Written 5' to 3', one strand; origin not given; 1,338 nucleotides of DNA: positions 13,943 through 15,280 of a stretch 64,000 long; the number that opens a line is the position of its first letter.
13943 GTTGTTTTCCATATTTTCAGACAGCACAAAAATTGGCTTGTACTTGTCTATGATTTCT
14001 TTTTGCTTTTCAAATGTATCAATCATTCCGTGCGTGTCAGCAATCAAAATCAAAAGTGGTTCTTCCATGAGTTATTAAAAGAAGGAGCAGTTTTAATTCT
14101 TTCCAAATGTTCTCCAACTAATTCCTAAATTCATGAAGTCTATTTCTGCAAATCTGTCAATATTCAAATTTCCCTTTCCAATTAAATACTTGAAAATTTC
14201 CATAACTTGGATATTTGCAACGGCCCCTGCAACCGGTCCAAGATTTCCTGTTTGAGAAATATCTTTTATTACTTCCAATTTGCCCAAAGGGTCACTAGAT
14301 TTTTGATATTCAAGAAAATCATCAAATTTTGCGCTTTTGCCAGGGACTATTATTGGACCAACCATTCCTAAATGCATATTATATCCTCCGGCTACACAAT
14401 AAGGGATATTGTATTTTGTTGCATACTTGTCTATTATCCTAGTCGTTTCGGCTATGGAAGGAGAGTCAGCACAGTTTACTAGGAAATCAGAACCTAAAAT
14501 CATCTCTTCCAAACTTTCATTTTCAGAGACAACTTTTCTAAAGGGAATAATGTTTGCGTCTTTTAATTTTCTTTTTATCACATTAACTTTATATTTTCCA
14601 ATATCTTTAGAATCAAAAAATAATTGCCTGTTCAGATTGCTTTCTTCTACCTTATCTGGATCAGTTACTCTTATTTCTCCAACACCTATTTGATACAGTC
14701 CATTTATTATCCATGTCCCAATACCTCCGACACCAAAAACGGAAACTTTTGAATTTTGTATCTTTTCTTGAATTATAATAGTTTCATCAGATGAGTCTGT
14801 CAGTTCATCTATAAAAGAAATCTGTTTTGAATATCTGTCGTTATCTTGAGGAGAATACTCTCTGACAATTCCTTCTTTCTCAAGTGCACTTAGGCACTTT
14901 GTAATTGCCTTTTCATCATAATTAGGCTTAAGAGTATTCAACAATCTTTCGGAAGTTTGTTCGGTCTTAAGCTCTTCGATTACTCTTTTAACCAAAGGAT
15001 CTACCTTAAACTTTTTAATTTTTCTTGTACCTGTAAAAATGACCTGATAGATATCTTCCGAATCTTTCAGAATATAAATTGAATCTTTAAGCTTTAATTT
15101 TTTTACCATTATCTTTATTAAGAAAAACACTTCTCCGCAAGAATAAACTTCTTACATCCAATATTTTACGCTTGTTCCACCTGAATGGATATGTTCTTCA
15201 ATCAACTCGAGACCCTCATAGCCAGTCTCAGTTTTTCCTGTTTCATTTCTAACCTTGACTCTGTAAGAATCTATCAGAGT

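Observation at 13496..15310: E1-like adenylyltransferase cassette with a GG-containing acidic mini-peptide and a TraB/Tiki-like protein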

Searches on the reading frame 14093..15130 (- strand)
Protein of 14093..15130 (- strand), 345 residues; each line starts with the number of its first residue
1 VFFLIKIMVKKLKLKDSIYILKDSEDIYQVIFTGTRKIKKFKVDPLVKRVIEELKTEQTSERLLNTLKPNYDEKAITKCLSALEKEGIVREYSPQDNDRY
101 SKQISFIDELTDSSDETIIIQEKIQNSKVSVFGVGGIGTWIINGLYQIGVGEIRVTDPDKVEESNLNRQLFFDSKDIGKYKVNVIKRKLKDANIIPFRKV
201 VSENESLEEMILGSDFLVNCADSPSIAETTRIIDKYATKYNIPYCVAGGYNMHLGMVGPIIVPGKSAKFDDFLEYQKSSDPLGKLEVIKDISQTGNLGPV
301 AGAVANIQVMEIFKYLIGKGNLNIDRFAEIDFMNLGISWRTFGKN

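Call 3: search_protein_families(library=pfam, proteins=[window:14093-15130:-], max_evalue=1)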
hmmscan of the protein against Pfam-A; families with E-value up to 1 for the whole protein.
window:14093-15130:- (345 aa): 6 families
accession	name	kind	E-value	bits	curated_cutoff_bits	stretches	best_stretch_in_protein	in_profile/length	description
PF00899.27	ThiF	-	4e-41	141.2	28.1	1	100-339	1-224/238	ThiF family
PF02826.25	2-Hacid_dh_C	-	0.012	15.4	25.1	1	119-165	29-74/178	D-isomer specific 2-hydroxyacid dehydrogenase, NAD binding domain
PF17153.9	CHASE9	-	0.034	14.7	27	1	3-41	23-61/116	Periplasmic sensor domain, extracellular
PF24101.1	eWH_GTF3C1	-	0.12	12.5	30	1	40-107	21-83/110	GTF3C1, extended winged-helix domain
PF09106.17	SelB-wing_2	-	0.13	12.8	22.3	1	61-90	20-49/57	Elongation factor SelB, winged helix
PF03435.24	Sacchrp_dh_NADP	-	0.18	12.5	25.1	1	130-224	2-79/129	Saccharopine dehydrogenase NADP binding domain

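Call 4: search_protein_families(library=ncbifam, proteins=[window:14093-15130:-], max_evalue=1)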
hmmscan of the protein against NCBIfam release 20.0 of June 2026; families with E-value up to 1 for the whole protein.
window:14093-15130:- (345 aa): 32 families (the best 25 are shown)
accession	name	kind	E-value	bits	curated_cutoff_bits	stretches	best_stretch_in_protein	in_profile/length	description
TIGR02356.1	adenyl_thiF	equivalog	3.8e-28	98.3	275.25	1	120-316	15-203/203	thiazole biosynthesis adenylyltransferase ThiF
NF004281.0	PRK05690.1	subfamily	6.6e-24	84.5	266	1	91-335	4-232/250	molybdopterin-synthase adenylyltransferase MoeB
NF006204.0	PRK08328.1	equivalog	6.7e-24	84.7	339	1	120-334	21-223/231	hypothetical protein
NF047750.1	SAMPActivE1UbaA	equivalog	9.4e-21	74.3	450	1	94-336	7-233/270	SAMP-activating enzyme E1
NF006395.0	PRK08644.1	equivalog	5e-20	72.1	159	1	119-227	23-133/215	sulfur carrier protein ThiS adenylyltransferase ThiF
TIGR02355.1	moeB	equivalog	7e-19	68.2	376.55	1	118-335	16-224/240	molybdopterin-synthase adenylyltransferase MoeB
NF006444.0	PRK08762.1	equivalog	2.5e-17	62.6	449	1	94-333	122-349/387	molybdopterin-synthase adenylyltransferase MoeB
NF009123.0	PRK12475.1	subfamily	7.3e-17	61.6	510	1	98-319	3-209/338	MoeB/ThiF family adenylyltransferase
NF004111.0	PRK05600.1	equivalog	1.4e-16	60.6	437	1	121-222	36-140/371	ThiF family adenylyltransferase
NF006077.0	PRK08223.1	equivalog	8.4e-16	57.8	266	1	121-280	23-181/296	hypothetical protein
TIGR02354.1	thiF_fam2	equivalog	6.5e-15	55.5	152.2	1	117-225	12-122/200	thiamine biosynthesis protein ThiF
NF005902.0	PRK07878.1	equivalog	7.5e-15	54.7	647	1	117-340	33-250/392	adenylyltransferase/sulfurtransferase MoeZ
NF011696.0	PRK15116.1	equivalog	2.7e-11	43.6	304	1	124-250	28-155/268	tRNA cyclic N6-threonylcarbamoyladenosine(37) synthase TcdA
NF005646.0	PRK07411.1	equivalog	5.8e-11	42.1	633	1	118-325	30-229/390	molybdopterin-synthase adenylyltransferase MoeB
TIGR01408.1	Ube1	subfamily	6.6e-11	40.7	750.05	1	92-185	395-483/1008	ubiquitin-activating enzyme E1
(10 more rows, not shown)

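Call 6: search_solved_structures(query=window:14093-15130:-, max_evalue=0.001, show_alignments=2)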
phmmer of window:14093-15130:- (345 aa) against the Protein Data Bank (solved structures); distinct sequences matched with E-value up to 0.001: 61 (the best 60 are shown).
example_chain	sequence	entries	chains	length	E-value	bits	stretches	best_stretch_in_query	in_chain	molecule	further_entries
6om4_A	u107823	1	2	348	4.2e-24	88.7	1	69-315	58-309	MccB protein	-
3h5n_A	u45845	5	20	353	4.7e-24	88.6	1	69-315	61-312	MccB protein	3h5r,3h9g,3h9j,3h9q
3h5a_A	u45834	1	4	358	4.9e-24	88.5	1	69-315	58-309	MccB protein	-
5ff5_A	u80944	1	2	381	4.9e-19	72.1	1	92-272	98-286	PaaA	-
5l6h_A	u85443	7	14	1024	8.9e-19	71.2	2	119-187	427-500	Ubiquitin-activating enzyme E1 1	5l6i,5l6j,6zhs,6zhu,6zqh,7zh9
4nnj_A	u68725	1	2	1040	9.3e-19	71.1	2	119-187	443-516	Ubiquitin-activating enzyme E1 1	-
6nya_A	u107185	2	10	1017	9.6e-19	71.1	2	119-187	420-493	Ubiquitin-activating enzyme E1 1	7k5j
3cmm_A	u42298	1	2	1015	9.8e-19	71.1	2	119-187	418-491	Ubiquitin-activating enzyme E1 1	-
5tr4_A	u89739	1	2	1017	1.2e-18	70.8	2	119-186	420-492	Ubiquitin-activating enzyme E1 1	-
6zht_C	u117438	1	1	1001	5.7e-18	68.6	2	119-187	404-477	Ubiquitin-activating enzyme E1 1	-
1zfn_A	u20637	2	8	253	1.4e-12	50.8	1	96-318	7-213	Adenylyltransferase thiF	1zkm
1zud_1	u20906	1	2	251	1.7e-12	50.6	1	96-318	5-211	Adenylyltransferase thiF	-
6dc6_A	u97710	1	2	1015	4.6e-12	49.1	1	120-248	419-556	Ubiquitin-like modifier-activating enzyme 1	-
5um6_A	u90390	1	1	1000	4.9e-12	49.1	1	120-216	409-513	Ubiquitin-activating enzyme E1 1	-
4ii2_A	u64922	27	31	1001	5.4e-12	48.9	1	120-207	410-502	Ubiquitin-activating enzyme E1 1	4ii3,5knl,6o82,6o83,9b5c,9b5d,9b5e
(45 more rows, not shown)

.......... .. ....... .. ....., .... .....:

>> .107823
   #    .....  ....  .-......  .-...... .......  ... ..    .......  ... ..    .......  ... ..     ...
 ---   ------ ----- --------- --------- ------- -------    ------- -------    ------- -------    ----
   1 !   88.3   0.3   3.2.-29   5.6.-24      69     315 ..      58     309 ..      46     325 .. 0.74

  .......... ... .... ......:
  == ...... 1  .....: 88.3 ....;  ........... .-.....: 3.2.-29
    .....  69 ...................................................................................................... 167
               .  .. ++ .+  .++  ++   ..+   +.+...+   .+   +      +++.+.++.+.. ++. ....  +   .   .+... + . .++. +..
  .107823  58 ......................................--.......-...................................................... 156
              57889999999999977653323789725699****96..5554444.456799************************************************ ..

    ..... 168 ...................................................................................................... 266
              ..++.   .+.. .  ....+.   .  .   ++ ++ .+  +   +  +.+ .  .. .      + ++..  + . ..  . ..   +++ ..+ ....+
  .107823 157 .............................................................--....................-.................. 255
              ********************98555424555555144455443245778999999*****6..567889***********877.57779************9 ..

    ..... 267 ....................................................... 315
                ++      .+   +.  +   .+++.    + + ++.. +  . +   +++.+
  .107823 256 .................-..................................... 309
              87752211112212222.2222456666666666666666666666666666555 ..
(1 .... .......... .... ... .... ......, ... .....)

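Call 8: find_homologous_proteins(query=window:14093-15130:-, max_evalue=0.00001)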
Query window:14093-15130:- (345 aa): 714 proteins with E <= 0.00001 among 5836 candidates; the best 120 are listed.
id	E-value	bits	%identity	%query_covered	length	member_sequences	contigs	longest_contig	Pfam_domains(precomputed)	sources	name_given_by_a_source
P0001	4.3e-218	741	100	98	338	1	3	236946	PF00899.28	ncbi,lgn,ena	ncbi:MAG: ThiF family adenylyltransferase [Candidatus Nanoarchaeia archaeon]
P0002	1.0e-163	562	73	98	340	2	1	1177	PF00899.28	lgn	-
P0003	3.8e-163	561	73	98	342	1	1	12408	PF00899.28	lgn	-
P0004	1.6e-162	559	70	98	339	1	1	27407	PF00899.28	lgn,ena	-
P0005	4.6e-160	550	72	98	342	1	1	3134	PF00899.28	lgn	-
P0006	2.1e-159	548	70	98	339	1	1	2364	PF00899.28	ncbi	-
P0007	8.3e-158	543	72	98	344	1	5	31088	PF00899.28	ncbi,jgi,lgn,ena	-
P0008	9.9e-158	543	70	98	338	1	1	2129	PF00899.28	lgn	-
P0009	2.6e-157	541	69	99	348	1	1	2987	PF00899.28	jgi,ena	-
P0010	1.2e-155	536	67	98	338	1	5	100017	PF00899.28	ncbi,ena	-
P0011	6.6e-154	530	70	97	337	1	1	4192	PF00899.28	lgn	-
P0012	1.8e-152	525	67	98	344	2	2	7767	PF00899.28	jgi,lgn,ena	-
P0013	8.6e-152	523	67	98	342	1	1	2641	PF00899.28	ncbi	-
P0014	9.4e-152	523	67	97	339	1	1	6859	PF00899.28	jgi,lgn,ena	-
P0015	5.4e-151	521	68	97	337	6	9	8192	PF00899.28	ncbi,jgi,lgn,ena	-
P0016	3.5e-150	518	66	97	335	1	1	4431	PF00899.28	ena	-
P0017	6.7e-150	517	69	98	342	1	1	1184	PF00899.28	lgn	-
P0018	2.3e-149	515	67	97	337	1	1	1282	PF00899.28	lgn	-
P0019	4.9e-149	514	69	97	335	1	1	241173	PF00899.28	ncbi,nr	ncbi:SAMP-activating enzyme E1 [uncultured archaeon]|nr:SAMP-activating enzyme E1 [uncultured archae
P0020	2.6e-148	512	67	98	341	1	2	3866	PF00899.28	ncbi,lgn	-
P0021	4.5e-148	511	67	97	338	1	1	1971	PF00899.28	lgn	-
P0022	5.4e-148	511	65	97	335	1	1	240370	PF00899.28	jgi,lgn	jgi:molybdopterin/thiamine biosynthesis adenylyltransferase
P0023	6.0e-148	511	64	98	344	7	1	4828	PF00899.28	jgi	-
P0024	6.6e-148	510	66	97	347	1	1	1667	PF00899.28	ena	-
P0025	1.3e-147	510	67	97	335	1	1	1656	PF00899.28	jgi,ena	-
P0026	2.7e-147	508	66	98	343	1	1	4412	PF00899.28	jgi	-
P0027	3.2e-147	508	69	98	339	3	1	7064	PF00899.28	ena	-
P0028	3.9e-147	508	67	97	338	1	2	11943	PF00899.28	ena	-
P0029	4.3e-147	508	69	97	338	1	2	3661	PF00899.28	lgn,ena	-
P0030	6.1e-147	507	68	97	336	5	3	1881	PF00899.28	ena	-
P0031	6.2e-147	507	68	97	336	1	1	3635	PF00899.28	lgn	-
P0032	8.1e-147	507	68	97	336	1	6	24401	PF00899.28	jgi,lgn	jgi:molybdopterin/thiamine biosynthesis adenylyltransferase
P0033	1.1e-146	506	66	98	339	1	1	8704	PF00899.28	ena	-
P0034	1.7e-146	506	67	96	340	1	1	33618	PF00899.28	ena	-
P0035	3.0e-146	505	67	97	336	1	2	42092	PF00899.28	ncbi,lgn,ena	-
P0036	3.5e-146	505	66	97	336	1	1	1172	PF00899.28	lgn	-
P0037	3.8e-146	505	66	97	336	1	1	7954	PF00899.28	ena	-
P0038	5.8e-146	504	68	97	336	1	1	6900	PF00899.28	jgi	-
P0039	1.6e-145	503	68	97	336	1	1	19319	PF00899.28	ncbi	-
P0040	1.8e-145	502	66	96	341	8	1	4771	PF00899.28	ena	-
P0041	1.8e-145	502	66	97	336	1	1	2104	PF00899.28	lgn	-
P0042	1.9e-145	502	66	97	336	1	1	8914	PF00899.28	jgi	-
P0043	1.9e-145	502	66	97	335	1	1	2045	PF00899.28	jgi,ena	-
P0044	2.9e-145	502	66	97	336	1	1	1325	PF00899.28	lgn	-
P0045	3.3e-145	502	67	97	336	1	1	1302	PF00899.28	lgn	-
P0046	4.5e-145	501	66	97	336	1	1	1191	PF00899.28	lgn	-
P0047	7.5e-145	500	67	97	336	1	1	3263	PF00899.28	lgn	-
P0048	1.1e-144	500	68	98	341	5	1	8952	PF00899.28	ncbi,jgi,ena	-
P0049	1.1e-144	500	67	97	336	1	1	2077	PF00899.28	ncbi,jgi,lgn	jgi:molybdopterin/thiamine biosynthesis adenylyltransferase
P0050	1.2e-144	500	65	97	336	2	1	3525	PF00899.28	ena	-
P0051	4.8e-144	498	67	97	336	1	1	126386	PF00899.28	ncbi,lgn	ncbi:MAG: ThiF family adenylyltransferase [Candidatus Pacearchaeota archaeon]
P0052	5.7e-144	498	66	97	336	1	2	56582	PF00899.28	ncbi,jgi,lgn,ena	-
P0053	7.2e-144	497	65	97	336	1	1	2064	PF00899.28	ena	-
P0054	8.2e-144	497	65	97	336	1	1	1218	PF00899.28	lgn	-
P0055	2.3e-143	496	63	99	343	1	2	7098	PF00899.28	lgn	-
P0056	3.3e-143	495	65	97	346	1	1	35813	PF00899.28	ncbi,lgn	-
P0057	4.0e-143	495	65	97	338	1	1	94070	PF00899.28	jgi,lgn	jgi:molybdopterin/thiamine biosynthesis adenylyltransferase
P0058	4.2e-143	495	67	97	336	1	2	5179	PF00899.28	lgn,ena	-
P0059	5.0e-143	494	65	97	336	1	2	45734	PF00899.28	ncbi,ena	-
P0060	5.9e-143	494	65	97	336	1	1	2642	PF00899.28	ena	-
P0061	6.7e-143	494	65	98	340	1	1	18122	PF00899.28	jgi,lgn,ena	-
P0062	7.8e-143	494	65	97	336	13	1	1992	PF00899.28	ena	-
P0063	8.0e-143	494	65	97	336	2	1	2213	PF00899.28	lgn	-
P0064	1.0e-142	493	66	97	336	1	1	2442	PF00899.28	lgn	-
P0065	1.5e-142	493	67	97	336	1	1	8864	PF00899.28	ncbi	-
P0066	2.3e-142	492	66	97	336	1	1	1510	PF00899.28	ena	-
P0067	5.0e-142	491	64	97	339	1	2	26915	PF00899.28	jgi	-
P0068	6.5e-142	491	66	97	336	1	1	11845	PF00899.28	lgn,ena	-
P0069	7.9e-142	491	66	97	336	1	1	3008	PF00899.28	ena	-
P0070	8.1e-142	490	65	97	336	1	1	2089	PF00899.28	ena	-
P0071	8.9e-142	490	65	97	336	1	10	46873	PF00899.28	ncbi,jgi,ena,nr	ncbi:MAG: UBA/THIF-type NAD/FAD binding protein [archaeon GW2011_AR19]|nr:MAG: UBA/THIF-type NAD/FAD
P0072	9.0e-142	490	65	97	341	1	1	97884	PF00899.28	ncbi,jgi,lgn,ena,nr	ncbi:MAG: ThiF family adenylyltransferase [Nanoarchaeota archaeon]|nr:ThiF family adenylyltransferas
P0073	1.2e-141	490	66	97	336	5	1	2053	PF00899.28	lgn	-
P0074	2.0e-141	489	65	97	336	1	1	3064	PF00899.28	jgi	jgi:molybdopterin/thiamine biosynthesis adenylyltransferase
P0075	2.7e-141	489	63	97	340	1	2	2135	PF00899.28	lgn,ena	-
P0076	4.4e-141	488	65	97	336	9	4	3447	PF00899.28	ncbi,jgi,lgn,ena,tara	jgi:molybdopterin/thiamine biosynthesis adenylyltransferase|tara:strand:+ start:971 stop:1981 length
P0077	4.6e-141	488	63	97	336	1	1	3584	PF00899.28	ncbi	-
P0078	4.8e-141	488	65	97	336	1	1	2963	PF00899.28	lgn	-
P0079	5.5e-141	488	63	97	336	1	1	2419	PF00899.28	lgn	-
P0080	6.2e-141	488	66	97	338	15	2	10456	PF00899.28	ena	-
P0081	6.3e-141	488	65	97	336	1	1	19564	PF00899.28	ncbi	-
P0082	8.8e-141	487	65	97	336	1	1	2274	PF00899.28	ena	-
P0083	1.1e-140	487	65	97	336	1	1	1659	PF00899.28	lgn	-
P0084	1.3e-140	487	65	97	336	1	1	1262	PF00899.28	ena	-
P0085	1.3e-140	486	64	98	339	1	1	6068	PF00899.28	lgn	-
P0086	1.6e-140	486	65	97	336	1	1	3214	PF00899.28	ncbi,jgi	-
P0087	1.8e-140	486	66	97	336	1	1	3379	PF00899.28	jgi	-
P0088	1.8e-140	486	65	97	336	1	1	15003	PF00899.28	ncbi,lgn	-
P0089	2.3e-140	486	65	97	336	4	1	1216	PF00899.28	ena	-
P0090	2.9e-140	485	65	97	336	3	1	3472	PF00899.28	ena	-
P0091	3.0e-140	485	65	97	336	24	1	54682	PF00899.28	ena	-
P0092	3.1e-140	485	64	97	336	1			PF00899.28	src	-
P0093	3.3e-140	485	65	97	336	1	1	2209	PF00899.28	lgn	-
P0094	4.0e-140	485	65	97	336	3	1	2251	PF00899.28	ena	-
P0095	4.0e-140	485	65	97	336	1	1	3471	PF00899.28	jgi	jgi:molybdopterin/thiamine biosynthesis adenylyltransferase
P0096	4.7e-140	485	62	97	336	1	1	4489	PF00899.28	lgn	-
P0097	4.8e-140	485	65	97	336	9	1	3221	PF00899.28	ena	-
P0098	5.7e-140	484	65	97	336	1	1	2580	PF00899.28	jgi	jgi:molybdopterin/thiamine biosynthesis adenylyltransferase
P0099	8.5e-140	484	63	96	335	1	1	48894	PF00899.28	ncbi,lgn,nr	ncbi:MAG: ThiF family adenylyltransferase [Nanoarchaeota archaeon]|nr:ThiF family adenylyltransferas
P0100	1.0e-139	484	64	96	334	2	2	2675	PF00899.28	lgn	-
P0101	1.1e-139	483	64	97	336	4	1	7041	PF00899.28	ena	-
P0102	2.1e-139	483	64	96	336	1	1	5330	PF00899.28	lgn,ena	-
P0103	2.8e-139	482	63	97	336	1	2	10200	PF00899.28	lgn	-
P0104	3.4e-139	482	64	97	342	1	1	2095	PF00899.28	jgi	jgi:molybdopterin/thiamine biosynthesis adenylyltransferase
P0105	4.6e-139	481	63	97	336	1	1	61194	PF00899.28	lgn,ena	-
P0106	5.3e-139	481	64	97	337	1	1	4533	PF00899.28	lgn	-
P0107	6.3e-139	481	64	97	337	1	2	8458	PF00899.28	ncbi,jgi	-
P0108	9.2e-139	480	63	97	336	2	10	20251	PF00899.28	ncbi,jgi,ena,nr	ncbi:ThiF family adenylyltransferase [Candidatus Woesearchaeota archaeon]|nr:ThiF family adenylyltra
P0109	1.1e-138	480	64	97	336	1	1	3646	PF00899.28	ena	-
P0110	1.3e-138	480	64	97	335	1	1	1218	PF00899.28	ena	-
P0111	1.6e-138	480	65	97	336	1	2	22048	PF00899.28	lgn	-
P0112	1.8e-138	480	64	97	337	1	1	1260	PF00899.28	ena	-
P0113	2.3e-138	479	64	97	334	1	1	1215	PF00899.28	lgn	-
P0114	2.8e-138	479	65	97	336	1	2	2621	PF00899.28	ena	-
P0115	3.7e-138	478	62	97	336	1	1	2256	PF00899.28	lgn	-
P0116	4.0e-138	478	63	98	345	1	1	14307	PF00899.28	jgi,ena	jgi:molybdopterin/thiamine biosynthesis adenylyltransferase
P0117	5.5e-138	478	65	94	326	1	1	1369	PF00899.28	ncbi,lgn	-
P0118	5.7e-138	478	64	96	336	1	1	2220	PF00899.28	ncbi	-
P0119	6.6e-138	478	62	97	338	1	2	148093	PF00899.28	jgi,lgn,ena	jgi:molybdopterin/thiamine biosynthesis adenylyltransferase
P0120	9.7e-138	477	63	97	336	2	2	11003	PF00899.28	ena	-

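Call 9: find_encoding_contigs(protein=P0001, flank=6000, max_places=3)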
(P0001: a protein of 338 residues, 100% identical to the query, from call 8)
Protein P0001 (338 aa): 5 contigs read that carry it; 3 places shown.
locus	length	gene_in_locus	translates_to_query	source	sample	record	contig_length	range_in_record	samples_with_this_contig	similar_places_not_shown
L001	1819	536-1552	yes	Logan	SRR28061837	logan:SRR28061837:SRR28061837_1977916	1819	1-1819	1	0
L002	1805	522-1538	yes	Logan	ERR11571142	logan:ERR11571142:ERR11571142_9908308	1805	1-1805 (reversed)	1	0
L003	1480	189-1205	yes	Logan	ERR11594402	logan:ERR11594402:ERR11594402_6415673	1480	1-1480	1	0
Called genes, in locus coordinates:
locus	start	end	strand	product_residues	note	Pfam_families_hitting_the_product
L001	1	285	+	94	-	?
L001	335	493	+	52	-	-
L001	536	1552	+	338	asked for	PF00899:ThiF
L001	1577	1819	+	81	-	?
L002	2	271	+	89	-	?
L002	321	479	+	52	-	-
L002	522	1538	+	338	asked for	PF00899:ThiF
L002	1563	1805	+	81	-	?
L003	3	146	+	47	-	?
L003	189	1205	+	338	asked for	PF00899:ThiF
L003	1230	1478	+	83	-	?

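Call 10: find_encoding_contigs(protein=P0019, flank=6000, max_places=2)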
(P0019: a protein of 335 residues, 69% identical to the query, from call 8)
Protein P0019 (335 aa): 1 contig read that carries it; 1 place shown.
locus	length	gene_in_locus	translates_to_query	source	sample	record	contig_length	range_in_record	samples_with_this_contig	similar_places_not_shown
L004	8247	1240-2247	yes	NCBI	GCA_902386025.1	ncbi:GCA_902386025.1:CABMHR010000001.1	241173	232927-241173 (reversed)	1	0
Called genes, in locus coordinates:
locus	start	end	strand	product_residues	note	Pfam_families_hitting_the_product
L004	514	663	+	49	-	-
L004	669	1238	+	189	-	-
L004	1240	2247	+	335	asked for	PF00899:ThiF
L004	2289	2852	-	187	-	PF02384:N6_Mtase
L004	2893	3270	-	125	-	-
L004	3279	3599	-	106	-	-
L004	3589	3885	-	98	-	-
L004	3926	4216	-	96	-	-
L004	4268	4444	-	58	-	-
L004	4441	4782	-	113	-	-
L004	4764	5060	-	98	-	-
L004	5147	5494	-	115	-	PF00076:RRM_1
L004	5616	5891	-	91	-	PF14947:HTH_45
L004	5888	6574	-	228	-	-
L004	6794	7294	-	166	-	PF03073:TspO_MBR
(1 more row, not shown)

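Call 11: find_encoding_contigs(protein=P0022, flank=6000, max_places=2)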
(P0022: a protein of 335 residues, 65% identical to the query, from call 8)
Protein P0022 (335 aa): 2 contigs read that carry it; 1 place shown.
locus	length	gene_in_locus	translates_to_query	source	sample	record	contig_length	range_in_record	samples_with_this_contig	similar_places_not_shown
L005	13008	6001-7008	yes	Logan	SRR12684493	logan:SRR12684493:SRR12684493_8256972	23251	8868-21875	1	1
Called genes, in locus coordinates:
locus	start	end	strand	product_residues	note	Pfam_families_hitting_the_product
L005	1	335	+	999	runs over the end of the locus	PF00437:T2SSE, PF27713:UCP018868 (faint), PF14890:Intein_splicing, PF14528:LAGLIDADG_3, PF00437:T2SSE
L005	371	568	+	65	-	-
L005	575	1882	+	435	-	PF00482:T2SSF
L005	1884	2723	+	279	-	PF00482:T2SSF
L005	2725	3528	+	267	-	-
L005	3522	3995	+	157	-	-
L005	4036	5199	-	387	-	PF01139:RtcB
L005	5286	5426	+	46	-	-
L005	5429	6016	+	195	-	-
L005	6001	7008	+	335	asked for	PF00899:ThiF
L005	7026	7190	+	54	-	-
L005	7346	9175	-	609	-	-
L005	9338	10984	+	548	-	-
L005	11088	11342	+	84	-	PF24434:DUF7557 (weak)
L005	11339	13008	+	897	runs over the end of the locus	PF00801:PKD, PF18911:PKD_4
